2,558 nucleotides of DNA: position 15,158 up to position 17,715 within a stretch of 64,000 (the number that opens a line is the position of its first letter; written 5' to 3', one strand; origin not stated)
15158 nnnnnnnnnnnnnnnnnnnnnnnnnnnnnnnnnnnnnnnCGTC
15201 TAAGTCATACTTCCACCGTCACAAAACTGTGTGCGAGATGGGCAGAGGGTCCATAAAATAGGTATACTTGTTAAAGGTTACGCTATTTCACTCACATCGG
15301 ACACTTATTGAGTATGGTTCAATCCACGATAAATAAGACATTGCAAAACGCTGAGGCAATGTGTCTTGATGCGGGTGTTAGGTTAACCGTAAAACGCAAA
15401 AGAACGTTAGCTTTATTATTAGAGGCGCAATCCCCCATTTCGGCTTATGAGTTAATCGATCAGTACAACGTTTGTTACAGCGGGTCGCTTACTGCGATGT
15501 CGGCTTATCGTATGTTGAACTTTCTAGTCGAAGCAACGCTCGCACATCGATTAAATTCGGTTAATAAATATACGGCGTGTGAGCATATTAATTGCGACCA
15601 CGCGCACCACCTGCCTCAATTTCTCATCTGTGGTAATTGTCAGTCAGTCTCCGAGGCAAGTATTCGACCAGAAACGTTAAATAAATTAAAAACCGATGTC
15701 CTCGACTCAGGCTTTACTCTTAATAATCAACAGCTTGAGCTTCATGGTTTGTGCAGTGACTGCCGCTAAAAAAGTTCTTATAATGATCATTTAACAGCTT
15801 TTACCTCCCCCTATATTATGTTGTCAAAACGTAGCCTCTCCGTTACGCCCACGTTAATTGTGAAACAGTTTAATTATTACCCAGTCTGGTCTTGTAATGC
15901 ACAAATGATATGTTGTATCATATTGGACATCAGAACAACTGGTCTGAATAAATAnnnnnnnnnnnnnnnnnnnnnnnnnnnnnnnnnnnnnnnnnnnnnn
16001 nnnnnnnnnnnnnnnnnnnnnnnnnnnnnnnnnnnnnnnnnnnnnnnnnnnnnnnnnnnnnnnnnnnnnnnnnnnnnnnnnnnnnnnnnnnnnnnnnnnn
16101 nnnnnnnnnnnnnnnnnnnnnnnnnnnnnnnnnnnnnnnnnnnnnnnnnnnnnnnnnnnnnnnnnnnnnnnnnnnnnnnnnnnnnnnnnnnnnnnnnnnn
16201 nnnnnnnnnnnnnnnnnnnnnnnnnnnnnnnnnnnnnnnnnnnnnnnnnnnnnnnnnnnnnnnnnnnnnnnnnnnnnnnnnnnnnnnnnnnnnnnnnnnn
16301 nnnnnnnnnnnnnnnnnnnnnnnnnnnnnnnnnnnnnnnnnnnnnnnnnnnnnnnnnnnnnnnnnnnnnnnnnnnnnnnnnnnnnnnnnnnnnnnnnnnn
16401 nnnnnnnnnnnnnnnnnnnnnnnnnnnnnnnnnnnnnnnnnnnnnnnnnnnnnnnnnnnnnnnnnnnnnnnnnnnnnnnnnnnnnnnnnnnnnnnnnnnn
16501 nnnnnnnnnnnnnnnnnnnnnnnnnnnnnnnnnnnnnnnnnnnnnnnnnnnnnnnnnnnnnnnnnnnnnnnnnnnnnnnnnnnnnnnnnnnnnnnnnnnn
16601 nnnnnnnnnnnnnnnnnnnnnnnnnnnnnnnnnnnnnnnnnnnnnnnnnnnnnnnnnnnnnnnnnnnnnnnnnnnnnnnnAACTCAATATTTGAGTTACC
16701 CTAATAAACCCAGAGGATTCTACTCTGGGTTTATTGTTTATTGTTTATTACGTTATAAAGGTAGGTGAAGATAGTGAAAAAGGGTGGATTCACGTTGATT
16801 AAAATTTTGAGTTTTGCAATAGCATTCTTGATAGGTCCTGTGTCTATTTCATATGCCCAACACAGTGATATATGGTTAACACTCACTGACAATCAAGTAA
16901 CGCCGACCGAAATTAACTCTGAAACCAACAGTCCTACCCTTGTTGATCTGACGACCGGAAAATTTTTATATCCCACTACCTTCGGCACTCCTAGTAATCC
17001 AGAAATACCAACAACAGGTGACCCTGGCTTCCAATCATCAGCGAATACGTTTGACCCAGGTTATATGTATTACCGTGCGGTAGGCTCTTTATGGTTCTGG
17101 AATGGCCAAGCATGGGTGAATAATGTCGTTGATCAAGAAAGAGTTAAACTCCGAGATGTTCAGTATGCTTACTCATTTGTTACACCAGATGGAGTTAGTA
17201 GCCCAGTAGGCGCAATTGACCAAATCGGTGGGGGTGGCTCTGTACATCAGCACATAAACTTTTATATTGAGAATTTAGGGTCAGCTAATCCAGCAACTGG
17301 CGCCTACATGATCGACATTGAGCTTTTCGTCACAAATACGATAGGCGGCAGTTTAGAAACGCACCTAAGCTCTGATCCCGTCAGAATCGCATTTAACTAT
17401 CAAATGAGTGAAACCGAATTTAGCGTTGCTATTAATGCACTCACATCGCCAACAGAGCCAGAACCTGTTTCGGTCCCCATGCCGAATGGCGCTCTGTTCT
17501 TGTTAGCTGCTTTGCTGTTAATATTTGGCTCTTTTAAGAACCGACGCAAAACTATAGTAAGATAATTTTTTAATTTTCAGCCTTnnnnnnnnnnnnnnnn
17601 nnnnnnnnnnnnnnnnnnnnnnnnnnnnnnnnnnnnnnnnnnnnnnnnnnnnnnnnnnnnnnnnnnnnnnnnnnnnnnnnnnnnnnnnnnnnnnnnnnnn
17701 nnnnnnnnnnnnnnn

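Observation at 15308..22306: Zur-linked cluster: three paralogous secreted proteins, a beta-helix lipoprotein and a His-rich TonB-dependent receptor form a candidate uncharacterised zinc-capture system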

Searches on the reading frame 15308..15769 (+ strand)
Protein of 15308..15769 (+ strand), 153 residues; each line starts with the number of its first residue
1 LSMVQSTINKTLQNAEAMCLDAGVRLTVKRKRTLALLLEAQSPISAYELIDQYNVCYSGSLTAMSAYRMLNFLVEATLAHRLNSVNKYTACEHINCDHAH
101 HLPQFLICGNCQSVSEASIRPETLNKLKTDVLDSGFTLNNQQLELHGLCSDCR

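Call 3: search_protein_families(library=pfam, proteins=[window:15308-15769:+], max_evalue=0.1)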
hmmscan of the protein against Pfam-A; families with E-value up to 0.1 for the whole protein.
window:15308-15769:+ (153 aa): 4 families
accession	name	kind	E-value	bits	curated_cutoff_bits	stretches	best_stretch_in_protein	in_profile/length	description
PF01475.25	FUR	-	1.6e-08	35.2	23.1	1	22-145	2-120/121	Ferric uptake regulator family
PF24037.1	DUF7346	-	0.0074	16.8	28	1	26-79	65-120/139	Family of unknown function (DUF7346)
PF08279.18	HTH_11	-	0.041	14.2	25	1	31-55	3-27/55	HTH domain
PF12847.13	Methyltransf_18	-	0.076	13.5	27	0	82-139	9-66/151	Methyltransferase domain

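Call 4: search_protein_families(library=ncbifam, proteins=[window:15308-15769:+], max_evalue=0.1)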
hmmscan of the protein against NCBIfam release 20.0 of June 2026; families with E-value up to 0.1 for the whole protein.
window:15308-15769:+ (153 aa): 6 families
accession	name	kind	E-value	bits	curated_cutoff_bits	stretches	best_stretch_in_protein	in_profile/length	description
NF008646.0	PRK11639.1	equivalog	4.9e-25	88.2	167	1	5-152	3-146/171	zinc uptake transcriptional repressor Zur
NF051892.1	TransRegFurBacil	equivalog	2.6e-11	43.8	220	1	12-153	5-144/149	ferric iron uptake transcriptional regulator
NF052545.1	TransRegPerRClab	equivalog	2.6e-06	27.5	180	1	20-153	9-135/138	transcriptional regulator PerR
NF006999.0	PRK09462.1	equivalog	1.4e-05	24.7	146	1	19-151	8-135/148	ferric iron uptake transcriptional regulator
NF051891.1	TransRegFurHelico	equivalog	7.9e-05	22.6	200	1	8-152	7-145/148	ferric iron uptake transcriptional regulator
NF047406.1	TransRegPerRTherm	equivalog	0.00027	21.2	200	1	25-153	5-126/130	manganese-dependent transcriptional regulator PerR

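Call 20: search_solved_structures(query=window:15308-15769:+, max_evalue=0.001, show_alignments=2)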
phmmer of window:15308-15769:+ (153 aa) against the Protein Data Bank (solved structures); distinct sequences matched with E-value up to 0.001: 8.
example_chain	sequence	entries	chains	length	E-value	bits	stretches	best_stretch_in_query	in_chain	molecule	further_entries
7dh7_A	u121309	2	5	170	7.3e-22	81.1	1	9-152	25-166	Transcriptional regulator fur family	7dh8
4mtd_A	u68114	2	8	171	6.9e-17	64.9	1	5-152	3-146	Zinc uptake regulation protein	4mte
9ire_A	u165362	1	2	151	8.5e-06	29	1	21-153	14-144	Ferric uptake regulation protein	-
2o03_A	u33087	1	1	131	5.2e-05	26.5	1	20-153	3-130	probable Zinc uptake regulation protein FurB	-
4ets_A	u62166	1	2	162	0.00012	25.3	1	18-152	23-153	Ferric uptake regulation protein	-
6d57_A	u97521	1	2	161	0.00012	25.3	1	18-152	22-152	Ferric uptake regulation protein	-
2fe3_A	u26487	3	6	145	0.00032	23.9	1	17-152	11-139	Peroxide operon regulator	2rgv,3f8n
8j6w_A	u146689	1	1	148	0.0006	23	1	20-153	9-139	Ferric uptake regulation protein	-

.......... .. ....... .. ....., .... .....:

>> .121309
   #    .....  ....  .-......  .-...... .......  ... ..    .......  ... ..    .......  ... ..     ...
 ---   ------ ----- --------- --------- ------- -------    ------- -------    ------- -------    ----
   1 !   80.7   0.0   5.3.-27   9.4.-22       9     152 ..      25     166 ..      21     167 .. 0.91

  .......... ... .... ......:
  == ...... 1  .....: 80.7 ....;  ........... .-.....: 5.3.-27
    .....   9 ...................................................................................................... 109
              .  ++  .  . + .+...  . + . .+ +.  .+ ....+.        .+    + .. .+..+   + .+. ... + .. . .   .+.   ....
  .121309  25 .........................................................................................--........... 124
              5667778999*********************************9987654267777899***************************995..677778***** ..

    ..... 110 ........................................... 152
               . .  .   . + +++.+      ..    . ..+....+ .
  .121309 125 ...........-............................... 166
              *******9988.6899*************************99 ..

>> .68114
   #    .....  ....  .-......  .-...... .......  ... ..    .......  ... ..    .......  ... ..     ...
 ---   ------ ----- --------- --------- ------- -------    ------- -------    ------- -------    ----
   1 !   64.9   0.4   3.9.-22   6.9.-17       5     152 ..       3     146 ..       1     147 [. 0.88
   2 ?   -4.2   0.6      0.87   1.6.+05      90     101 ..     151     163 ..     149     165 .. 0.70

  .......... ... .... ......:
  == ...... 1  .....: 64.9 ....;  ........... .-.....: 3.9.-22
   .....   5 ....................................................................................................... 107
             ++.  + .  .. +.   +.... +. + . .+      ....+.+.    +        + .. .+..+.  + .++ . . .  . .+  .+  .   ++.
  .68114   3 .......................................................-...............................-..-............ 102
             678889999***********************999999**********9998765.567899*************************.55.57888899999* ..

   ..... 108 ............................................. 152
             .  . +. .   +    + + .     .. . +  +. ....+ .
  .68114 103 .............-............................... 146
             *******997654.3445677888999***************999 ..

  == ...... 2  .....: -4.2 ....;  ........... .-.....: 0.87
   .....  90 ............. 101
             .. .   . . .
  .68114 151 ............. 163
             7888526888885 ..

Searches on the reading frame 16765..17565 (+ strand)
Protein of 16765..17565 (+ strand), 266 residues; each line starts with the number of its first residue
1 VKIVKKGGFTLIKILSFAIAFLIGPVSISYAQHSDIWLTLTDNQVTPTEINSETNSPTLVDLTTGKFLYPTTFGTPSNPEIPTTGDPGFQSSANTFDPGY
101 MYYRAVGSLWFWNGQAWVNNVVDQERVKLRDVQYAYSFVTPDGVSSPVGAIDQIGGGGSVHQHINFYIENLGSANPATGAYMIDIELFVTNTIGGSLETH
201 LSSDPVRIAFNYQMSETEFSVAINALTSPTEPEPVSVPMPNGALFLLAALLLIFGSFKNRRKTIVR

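Call 3: search_protein_families(library=pfam, proteins=[window:16765-17565:+], max_evalue=0.1)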
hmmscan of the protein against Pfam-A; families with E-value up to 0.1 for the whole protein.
window:16765-17565:+ (266 aa): 0 families

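Call 4: search_protein_families(library=ncbifam, proteins=[window:16765-17565:+], max_evalue=0.1)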
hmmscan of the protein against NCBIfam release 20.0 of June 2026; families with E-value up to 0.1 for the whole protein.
window:16765-17565:+ (266 aa): 0 families

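Call 13: find_homologous_proteins(query=window:16765-17565:+, max_evalue=0.001)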
Query window:16765-17565:+ (266 aa): 33 proteins with E <= 0.001 among 1872 candidates.
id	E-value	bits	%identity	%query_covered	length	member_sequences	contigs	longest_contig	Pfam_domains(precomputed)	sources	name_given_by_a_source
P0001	9.5e-172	587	99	99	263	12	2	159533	-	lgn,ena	-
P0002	1.6e-138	478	80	99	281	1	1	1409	-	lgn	-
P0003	1.4e-119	416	75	95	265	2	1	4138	-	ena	-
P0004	5.4e-118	411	73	99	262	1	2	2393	-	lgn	-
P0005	7.1e-115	401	70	99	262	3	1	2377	-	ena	-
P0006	8.2e-107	375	67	95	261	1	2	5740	-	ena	-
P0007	1.1e-104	368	65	100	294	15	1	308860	-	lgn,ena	-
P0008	1.8e-103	364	64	100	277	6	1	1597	-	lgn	-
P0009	1.8e-101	357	65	93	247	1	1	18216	-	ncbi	-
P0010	2.2e-101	357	67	92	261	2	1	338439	-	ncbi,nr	ncbi:MAG: hypothetical protein P8M71_04620 [Pseudomonadales bacterium]|nr:hypothetical protein [Pseu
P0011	1.7e-97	344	61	100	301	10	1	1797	-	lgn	-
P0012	3.5e-97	343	65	96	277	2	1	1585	-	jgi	-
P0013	4.8e-90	320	57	100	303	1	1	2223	-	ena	-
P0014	6.3e-89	316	57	96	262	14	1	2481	-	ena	-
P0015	6.7e-86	306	69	75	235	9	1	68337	-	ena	-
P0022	3.3e-66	241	49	94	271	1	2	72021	-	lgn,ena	-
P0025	1.5e-64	236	49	95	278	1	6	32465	-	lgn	-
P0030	2.2e-46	177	42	89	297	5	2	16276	-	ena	-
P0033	1.5e-11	62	27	75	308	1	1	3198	-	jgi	jgi:hypothetical protein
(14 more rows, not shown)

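Call 15: find_encoding_contigs(protein=P0010, flank=10000, max_places=2)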
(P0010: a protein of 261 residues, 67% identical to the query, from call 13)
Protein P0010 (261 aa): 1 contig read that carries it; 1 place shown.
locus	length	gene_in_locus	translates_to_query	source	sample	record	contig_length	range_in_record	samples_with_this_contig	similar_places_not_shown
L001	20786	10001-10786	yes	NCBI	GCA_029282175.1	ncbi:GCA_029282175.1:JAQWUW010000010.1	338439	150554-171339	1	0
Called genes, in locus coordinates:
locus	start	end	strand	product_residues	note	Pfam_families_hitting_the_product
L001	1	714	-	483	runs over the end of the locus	PF02321:OEP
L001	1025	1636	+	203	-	PF06853:DUF1249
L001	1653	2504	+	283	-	PF00149:Metallophos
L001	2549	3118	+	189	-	PF05728:UPF0227, PF12697:Abhydrolase_6 (faint)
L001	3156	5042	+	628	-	PF02518:HATPase_c, PF00204:DNA_gyraseB, PF01751:Toprim, PF00986:DNA_gyraseB_C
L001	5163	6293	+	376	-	PF01370:Epimerase (faint), PF05368:NmrA (faint)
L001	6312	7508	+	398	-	PF02515:CoA_transf_3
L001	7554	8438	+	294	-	PF13350:Y_phosphatase3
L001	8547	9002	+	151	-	PF01475:FUR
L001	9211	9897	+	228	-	-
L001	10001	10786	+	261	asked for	-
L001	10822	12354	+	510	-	PF22842:Pel9A-like_beta_helix (weak), PF13229:Beta_helix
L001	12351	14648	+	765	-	PF07715:Plug, PF00593:TonB_dep_Rec_b-barrel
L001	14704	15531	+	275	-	-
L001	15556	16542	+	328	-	PF01207:Dus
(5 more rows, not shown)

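Call 16: find_encoding_contigs(protein=P0022, flank=10000, max_places=2)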
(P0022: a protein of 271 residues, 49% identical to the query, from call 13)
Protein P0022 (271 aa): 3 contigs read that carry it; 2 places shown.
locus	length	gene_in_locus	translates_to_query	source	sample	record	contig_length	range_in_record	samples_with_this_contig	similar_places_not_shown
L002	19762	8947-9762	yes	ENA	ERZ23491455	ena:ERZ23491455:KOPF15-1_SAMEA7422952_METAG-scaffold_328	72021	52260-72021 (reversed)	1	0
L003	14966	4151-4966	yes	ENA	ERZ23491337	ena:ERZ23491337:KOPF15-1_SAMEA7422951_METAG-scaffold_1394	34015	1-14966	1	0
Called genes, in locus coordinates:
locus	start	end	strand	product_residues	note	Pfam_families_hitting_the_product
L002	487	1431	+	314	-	PF00691:OmpA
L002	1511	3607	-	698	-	PF00512:HisKA (weak), PF02518:HATPase_c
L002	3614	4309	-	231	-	PF00072:Response_reg, PF00486:Trans_reg_C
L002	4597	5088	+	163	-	-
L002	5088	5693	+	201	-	-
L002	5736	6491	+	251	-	PF04402:SIMPL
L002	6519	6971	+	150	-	-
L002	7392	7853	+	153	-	PF01475:FUR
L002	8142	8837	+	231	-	-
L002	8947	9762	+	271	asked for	-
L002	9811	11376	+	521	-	PF13229:Beta_helix (weak)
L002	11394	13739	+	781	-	PF07715:Plug, PF00593:TonB_dep_Rec_b-barrel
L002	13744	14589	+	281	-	-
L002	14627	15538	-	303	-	PF06966:DUF1295, PF02544:Steroid_dh (faint)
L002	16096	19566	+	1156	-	-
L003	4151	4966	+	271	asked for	-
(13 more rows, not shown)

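Call 17: find_encoding_contigs(protein=P0030, flank=10000, max_places=2)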
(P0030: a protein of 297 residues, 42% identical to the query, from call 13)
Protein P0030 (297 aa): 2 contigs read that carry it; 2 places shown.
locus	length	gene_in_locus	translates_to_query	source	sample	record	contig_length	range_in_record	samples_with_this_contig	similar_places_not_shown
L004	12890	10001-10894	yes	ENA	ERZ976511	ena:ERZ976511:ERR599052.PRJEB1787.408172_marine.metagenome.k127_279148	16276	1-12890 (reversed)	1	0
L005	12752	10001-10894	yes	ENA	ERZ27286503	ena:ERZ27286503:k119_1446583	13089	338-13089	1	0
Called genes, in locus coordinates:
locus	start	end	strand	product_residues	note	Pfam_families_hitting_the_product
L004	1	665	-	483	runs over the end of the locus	PF02321:OEP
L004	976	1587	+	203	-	PF06853:DUF1249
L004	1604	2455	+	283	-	PF00149:Metallophos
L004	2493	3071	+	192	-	PF05728:UPF0227, PF12697:Abhydrolase_6 (faint)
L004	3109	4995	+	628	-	PF02518:HATPase_c, PF00204:DNA_gyraseB, PF01751:Toprim, PF00986:DNA_gyraseB_C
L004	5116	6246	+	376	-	PF01370:Epimerase (faint), PF05368:NmrA (faint)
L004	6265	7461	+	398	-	PF02515:CoA_transf_3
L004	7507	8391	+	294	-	PF13350:Y_phosphatase3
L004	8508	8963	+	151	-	PF01475:FUR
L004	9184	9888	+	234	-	-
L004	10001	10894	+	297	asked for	-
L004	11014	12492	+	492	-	PF22842:Pel9A-like_beta_helix (weak), PF13229:Beta_helix (weak)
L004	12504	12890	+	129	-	?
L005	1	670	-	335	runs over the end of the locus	?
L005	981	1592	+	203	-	PF06853:DUF1249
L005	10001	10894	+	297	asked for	-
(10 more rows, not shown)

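Call 18: find_encoding_contigs(protein=P0033, flank=10000, max_places=2)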
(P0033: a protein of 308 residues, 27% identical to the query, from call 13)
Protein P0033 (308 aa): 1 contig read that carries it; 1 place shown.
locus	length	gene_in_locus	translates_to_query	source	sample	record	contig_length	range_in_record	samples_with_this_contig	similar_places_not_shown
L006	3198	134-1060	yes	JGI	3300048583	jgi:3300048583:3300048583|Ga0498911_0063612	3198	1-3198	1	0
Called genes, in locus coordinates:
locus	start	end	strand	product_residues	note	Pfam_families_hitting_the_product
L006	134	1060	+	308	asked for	-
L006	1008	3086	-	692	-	PF07715:Plug, PF00593:TonB_dep_Rec_b-barrel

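Call 19: find_encoding_contigs(protein=P0025, flank=10000, max_places=2)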
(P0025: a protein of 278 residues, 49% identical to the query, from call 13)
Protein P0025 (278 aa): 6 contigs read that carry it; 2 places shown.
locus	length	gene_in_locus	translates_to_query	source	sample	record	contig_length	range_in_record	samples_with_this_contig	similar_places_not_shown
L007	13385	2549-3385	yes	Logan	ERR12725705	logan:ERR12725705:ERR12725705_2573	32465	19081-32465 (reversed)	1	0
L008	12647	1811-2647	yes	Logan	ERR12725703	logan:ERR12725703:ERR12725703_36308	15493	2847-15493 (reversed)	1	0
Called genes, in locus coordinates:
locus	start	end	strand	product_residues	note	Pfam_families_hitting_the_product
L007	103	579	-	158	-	PF00210:Ferritin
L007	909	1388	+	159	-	PF01475:FUR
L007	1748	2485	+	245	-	-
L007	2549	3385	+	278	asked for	-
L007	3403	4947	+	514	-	PF22842:Pel9A-like_beta_helix, PF13229:Beta_helix (faint)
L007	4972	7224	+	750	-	PF07715:Plug, PF00593:TonB_dep_Rec_b-barrel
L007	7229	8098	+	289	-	-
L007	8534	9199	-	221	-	PF00929:RNase_T, PF16473:Rv2179c-like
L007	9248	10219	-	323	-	-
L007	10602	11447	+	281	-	PF18393:MotY_N, PF00691:OmpA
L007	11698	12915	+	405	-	PF00764:Arginosuc_synth, PF20979:Arginosuc_syn_C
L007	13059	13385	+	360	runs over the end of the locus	-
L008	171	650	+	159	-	PF01475:FUR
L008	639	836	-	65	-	-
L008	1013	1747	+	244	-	-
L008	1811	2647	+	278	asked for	-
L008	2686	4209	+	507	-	PF22842:Pel9A-like_beta_helix, PF13229:Beta_helix (faint)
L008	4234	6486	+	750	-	PF07715:Plug, PF00593:TonB_dep_Rec_b-barrel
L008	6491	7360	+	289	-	-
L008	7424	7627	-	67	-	PF04324:Fer2_BFD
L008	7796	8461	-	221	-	PF00929:RNase_T, PF16473:Rv2179c-like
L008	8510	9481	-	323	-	-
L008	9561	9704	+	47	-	-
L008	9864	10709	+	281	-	PF18393:MotY_N, PF00691:OmpA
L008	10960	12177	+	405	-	PF00764:Arginosuc_synth, PF20979:Arginosuc_syn_C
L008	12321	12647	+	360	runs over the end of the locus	-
